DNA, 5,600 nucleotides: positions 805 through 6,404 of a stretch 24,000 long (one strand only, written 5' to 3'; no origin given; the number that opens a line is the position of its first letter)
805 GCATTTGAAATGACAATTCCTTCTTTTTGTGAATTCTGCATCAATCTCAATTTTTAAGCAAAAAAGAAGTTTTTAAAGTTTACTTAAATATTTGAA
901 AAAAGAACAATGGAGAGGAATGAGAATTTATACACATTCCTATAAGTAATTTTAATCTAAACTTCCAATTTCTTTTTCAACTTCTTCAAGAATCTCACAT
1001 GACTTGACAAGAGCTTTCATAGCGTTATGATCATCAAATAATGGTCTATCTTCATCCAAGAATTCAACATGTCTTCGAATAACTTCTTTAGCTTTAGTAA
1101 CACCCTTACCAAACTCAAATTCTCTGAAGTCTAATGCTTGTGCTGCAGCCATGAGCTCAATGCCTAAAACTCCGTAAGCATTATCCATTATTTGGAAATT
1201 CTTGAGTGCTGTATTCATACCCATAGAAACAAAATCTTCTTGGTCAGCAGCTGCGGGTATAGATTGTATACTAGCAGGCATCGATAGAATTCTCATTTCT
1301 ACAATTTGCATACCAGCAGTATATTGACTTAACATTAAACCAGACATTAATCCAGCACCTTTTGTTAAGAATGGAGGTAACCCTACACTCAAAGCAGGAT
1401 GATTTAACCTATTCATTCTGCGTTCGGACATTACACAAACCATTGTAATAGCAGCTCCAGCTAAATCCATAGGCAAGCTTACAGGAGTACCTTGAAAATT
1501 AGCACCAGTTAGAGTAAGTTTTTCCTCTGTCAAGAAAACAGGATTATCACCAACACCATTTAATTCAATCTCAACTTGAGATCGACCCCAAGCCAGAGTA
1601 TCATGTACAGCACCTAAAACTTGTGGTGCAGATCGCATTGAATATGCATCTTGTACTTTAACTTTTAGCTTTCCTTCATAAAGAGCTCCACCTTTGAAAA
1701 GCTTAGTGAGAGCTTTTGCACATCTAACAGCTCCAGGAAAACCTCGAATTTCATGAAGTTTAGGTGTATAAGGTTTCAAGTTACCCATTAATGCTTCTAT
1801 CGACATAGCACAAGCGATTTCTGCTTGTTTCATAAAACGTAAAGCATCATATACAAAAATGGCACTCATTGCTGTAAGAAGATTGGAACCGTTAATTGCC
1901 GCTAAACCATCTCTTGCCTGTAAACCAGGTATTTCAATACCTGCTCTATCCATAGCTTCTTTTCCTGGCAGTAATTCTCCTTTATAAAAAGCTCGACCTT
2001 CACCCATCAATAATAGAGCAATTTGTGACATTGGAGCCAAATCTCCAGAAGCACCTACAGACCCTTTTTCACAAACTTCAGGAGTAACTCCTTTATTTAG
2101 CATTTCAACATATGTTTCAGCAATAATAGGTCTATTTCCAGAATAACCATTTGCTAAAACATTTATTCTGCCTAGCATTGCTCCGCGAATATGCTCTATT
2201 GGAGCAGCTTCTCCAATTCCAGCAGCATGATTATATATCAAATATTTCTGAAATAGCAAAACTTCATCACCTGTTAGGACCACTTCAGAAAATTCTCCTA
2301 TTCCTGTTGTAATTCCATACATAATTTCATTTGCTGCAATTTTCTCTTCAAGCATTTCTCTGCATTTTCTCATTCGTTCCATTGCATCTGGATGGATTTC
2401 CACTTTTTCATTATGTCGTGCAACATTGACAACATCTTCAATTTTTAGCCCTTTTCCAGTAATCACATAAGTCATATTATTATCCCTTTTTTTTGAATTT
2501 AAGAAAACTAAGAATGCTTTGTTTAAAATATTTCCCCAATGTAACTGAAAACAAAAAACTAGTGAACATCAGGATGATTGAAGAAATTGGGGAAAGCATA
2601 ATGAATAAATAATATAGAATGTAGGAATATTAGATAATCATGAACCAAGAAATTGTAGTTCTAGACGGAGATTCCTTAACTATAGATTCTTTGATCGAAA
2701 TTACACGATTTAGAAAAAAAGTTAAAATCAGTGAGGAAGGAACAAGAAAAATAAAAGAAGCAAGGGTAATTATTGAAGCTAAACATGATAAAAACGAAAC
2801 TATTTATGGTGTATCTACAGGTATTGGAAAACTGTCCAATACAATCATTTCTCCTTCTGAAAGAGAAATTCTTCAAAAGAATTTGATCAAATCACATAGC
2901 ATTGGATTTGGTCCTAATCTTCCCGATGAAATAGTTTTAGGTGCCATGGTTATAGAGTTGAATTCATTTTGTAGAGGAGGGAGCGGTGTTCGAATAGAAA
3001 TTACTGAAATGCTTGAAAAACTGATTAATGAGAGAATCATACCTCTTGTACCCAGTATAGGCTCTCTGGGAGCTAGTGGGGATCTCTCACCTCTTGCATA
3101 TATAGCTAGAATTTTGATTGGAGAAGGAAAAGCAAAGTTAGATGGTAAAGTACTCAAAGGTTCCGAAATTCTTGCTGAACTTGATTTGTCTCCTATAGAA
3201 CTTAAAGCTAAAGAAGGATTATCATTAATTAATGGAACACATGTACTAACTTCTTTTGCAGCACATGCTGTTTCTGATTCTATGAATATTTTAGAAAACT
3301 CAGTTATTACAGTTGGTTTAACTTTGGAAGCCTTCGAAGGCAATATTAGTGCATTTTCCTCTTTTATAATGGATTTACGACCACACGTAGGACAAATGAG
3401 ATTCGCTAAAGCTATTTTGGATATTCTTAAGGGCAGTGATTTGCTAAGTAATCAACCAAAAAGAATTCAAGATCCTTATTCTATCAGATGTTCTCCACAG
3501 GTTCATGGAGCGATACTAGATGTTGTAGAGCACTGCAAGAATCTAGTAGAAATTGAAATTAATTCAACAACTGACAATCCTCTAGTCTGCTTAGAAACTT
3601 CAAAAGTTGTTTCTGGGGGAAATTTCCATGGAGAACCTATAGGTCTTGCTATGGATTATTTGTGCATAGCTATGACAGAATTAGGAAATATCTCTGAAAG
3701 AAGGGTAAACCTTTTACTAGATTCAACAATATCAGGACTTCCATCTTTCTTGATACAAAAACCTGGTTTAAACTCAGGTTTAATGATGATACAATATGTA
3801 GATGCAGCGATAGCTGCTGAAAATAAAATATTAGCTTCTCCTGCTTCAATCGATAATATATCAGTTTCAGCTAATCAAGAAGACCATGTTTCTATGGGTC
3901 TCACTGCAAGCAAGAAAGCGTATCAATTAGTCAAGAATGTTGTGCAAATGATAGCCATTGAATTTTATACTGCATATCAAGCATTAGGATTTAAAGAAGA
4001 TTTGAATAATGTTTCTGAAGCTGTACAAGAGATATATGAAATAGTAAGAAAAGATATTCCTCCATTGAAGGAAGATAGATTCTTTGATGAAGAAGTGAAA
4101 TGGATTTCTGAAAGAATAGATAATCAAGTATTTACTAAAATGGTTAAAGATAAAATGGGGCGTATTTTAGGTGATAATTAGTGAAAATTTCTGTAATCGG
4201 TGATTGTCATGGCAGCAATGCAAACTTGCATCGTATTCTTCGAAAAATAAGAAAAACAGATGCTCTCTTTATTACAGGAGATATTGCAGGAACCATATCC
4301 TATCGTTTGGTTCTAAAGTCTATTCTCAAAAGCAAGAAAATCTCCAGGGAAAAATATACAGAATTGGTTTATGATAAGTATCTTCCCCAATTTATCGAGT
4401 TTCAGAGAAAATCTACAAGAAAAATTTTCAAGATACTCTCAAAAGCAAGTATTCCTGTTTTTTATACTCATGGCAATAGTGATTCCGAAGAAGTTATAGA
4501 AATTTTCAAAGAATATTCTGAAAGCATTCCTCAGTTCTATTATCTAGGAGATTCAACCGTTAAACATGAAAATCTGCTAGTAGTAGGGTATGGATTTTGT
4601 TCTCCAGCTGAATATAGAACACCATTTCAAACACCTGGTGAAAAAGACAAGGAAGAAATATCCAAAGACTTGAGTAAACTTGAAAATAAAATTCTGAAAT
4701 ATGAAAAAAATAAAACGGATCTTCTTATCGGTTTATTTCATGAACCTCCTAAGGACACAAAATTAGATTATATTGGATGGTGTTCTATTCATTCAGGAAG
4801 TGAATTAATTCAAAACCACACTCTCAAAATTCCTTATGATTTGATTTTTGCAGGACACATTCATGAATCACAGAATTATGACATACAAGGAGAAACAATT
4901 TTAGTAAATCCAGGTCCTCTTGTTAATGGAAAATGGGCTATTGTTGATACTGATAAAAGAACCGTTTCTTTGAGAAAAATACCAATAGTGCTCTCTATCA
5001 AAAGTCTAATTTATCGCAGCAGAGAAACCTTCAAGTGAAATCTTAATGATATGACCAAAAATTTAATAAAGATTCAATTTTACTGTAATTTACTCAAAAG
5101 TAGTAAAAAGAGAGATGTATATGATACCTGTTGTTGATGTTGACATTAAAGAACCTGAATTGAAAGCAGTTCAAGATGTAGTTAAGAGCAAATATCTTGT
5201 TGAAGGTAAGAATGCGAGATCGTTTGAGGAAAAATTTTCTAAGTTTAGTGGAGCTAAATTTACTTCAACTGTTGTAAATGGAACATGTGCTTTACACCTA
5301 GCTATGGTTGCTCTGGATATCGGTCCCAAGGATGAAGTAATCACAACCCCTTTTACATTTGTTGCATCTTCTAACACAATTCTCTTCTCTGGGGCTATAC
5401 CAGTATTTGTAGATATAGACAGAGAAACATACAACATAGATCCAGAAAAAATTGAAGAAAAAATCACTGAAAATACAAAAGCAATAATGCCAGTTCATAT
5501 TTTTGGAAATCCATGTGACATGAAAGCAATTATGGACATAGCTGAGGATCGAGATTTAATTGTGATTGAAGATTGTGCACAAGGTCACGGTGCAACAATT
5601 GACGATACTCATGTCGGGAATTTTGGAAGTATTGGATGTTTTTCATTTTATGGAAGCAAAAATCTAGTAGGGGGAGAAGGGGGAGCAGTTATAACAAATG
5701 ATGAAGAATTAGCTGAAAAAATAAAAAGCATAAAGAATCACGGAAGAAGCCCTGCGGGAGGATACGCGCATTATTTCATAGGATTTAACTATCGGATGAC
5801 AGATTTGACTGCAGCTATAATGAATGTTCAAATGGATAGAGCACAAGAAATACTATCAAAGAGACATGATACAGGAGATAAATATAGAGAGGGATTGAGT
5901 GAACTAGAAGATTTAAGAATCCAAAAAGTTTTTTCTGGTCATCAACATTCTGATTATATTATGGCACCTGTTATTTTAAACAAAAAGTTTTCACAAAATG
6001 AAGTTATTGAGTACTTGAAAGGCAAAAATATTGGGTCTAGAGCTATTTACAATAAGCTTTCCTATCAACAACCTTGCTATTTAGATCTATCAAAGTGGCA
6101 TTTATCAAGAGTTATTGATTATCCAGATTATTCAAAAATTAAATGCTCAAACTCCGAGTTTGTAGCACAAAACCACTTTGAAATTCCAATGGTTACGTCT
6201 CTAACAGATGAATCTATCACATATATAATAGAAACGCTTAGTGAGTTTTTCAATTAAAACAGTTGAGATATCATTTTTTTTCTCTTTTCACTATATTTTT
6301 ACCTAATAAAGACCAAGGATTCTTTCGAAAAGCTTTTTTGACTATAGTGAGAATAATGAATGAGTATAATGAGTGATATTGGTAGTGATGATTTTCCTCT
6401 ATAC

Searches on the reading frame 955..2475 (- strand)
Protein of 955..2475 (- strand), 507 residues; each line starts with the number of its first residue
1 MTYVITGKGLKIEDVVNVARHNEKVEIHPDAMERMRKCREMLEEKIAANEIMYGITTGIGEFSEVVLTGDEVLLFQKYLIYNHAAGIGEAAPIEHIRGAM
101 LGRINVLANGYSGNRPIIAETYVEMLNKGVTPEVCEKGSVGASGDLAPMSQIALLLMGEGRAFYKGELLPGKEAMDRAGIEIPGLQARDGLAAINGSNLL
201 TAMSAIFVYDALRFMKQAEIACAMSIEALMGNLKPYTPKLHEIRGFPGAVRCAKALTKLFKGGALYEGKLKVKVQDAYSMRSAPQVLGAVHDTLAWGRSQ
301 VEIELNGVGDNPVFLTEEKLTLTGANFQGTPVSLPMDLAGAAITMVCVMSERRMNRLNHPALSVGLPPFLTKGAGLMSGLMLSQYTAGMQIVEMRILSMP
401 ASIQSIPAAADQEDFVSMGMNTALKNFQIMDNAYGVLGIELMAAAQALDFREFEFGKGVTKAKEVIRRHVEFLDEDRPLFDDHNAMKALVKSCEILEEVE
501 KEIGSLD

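Call 29: search_protein_families(library=pfam, proteins=[window:955-2475:-], max_evalue=0.001)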
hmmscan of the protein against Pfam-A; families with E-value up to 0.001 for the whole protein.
window:955-2475:- (507 aa): 1 family
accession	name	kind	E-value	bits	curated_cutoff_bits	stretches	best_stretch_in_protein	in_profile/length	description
PF00221.24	Lyase_aromatic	-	4.3e-157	524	27.3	1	10-467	1-465/466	Aromatic amino acid lyase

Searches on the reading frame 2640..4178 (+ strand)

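Call 29: search_protein_families(library=pfam, proteins=[window:2640-4178:+], max_evalue=0.001)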
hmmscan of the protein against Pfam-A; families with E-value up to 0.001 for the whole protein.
window:2640-4178:+ (513 aa): 1 family
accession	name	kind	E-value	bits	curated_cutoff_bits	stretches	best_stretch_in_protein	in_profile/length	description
PF00221.24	Lyase_aromatic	-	1.3e-172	575.1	27.3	1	13-471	1-466/466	Aromatic amino acid lyase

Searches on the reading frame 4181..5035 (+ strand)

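Call 29: search_protein_families(library=pfam, proteins=[window:4181-5035:+], max_evalue=0.001)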
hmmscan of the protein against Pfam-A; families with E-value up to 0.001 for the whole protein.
window:4181-5035:+ (285 aa): 3 families
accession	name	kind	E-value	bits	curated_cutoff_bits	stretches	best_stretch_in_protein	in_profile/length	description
PF00149.33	Metallophos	-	2.3e-15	57.9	21.5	1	1-229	1-190/191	Calcineurin-like phosphoesterase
PF14582.11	Metallophos_3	-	9.9e-14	51.7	28.2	1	2-266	7-258/259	Metallophosphoesterase, calcineurin superfamily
PF12850.12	Metallophos_2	-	1.5e-09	38.5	27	1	168-249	73-137/154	Calcineurin-like phosphoesterase superfamily domain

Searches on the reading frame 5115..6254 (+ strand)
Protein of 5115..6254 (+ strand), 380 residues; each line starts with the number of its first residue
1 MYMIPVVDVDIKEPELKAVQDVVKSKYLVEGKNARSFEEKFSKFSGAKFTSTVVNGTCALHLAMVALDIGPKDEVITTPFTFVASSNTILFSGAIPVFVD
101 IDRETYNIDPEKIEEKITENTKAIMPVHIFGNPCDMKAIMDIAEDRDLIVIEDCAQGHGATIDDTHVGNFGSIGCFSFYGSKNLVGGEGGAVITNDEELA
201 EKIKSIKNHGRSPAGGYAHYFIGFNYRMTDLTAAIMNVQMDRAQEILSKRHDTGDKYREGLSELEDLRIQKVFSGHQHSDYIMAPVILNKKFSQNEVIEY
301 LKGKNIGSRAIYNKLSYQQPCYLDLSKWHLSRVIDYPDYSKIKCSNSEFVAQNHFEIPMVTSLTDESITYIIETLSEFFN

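Call 29: search_protein_families(library=pfam, proteins=[window:5115-6254:+], max_evalue=0.001)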
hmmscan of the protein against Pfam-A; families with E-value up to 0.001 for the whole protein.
window:5115-6254:+ (380 aa): 5 families
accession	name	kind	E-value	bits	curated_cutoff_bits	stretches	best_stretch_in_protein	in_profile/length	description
PF01041.23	DegT_DnrJ_EryC1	-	2.1e-114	383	19.8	1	10-375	2-359/360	DegT/DnrJ/EryC1/StrS aminotransferase family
PF00266.25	Aminotran_5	-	2.3e-07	30.6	21.5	1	35-211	46-229/371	Aminotransferase class-V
PF01053.26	Cys_Met_Meta_PP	-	0.00039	19.5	27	1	35-207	55-226/381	Cys/Met metabolism PLP-dependent enzyme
PF01212.27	Beta_elim_lyase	-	0.00063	19.6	27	0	31-265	31-269/288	Beta-eliminating lyase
PF01276.26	OKR_DC_1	-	0.00096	18.4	27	0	39-125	73-168/417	Orn/Lys/Arg decarboxylase, major domain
